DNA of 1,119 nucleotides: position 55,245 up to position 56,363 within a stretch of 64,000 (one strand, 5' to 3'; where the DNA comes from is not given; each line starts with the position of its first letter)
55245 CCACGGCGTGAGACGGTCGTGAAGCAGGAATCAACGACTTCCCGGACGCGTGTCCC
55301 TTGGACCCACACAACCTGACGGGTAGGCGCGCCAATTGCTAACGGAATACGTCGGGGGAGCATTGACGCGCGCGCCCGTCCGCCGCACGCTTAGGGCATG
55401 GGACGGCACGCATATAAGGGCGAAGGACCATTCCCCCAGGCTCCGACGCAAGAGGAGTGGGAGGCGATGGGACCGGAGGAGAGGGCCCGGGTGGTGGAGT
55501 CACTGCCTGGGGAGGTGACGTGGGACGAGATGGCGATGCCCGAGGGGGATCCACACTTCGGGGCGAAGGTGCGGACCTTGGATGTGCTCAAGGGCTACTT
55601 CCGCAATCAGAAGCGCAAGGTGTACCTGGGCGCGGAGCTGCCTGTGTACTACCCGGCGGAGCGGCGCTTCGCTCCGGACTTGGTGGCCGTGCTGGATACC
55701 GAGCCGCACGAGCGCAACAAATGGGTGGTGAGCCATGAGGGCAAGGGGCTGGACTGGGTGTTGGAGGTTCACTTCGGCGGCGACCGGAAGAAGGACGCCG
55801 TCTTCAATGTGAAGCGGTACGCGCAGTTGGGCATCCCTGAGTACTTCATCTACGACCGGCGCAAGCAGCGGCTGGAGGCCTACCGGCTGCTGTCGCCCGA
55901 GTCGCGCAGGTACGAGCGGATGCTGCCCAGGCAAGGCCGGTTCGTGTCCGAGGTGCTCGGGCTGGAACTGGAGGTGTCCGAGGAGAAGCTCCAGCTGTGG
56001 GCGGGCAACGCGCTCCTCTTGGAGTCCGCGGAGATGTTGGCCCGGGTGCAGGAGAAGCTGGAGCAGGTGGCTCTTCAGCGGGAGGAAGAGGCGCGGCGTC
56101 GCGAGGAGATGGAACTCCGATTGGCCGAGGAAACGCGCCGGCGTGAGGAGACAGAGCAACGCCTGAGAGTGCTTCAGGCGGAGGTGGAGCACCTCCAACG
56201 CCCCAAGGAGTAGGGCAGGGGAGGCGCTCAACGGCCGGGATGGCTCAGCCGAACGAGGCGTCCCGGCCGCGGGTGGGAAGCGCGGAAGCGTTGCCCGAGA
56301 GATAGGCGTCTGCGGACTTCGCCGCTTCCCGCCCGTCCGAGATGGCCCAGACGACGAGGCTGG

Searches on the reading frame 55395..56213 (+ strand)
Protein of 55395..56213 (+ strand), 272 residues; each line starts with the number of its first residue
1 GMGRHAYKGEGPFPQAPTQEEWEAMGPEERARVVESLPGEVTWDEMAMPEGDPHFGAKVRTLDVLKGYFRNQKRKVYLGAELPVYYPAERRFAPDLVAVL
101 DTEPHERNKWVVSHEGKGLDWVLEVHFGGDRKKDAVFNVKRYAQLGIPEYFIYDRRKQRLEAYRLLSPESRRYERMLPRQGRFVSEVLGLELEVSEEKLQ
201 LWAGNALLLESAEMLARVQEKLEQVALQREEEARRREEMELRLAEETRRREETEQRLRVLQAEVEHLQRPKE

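Call 80: search_protein_families(library=pfam, proteins=[window:55395-56213:+], max_evalue=0.00001)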
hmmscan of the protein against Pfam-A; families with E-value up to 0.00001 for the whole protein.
window:55395-56213:+ (272 aa): 1 family
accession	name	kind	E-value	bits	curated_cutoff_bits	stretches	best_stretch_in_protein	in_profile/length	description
PF05685.18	Uma2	-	8.6e-19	68.1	27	1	46-192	25-169/172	Putative restriction endonuclease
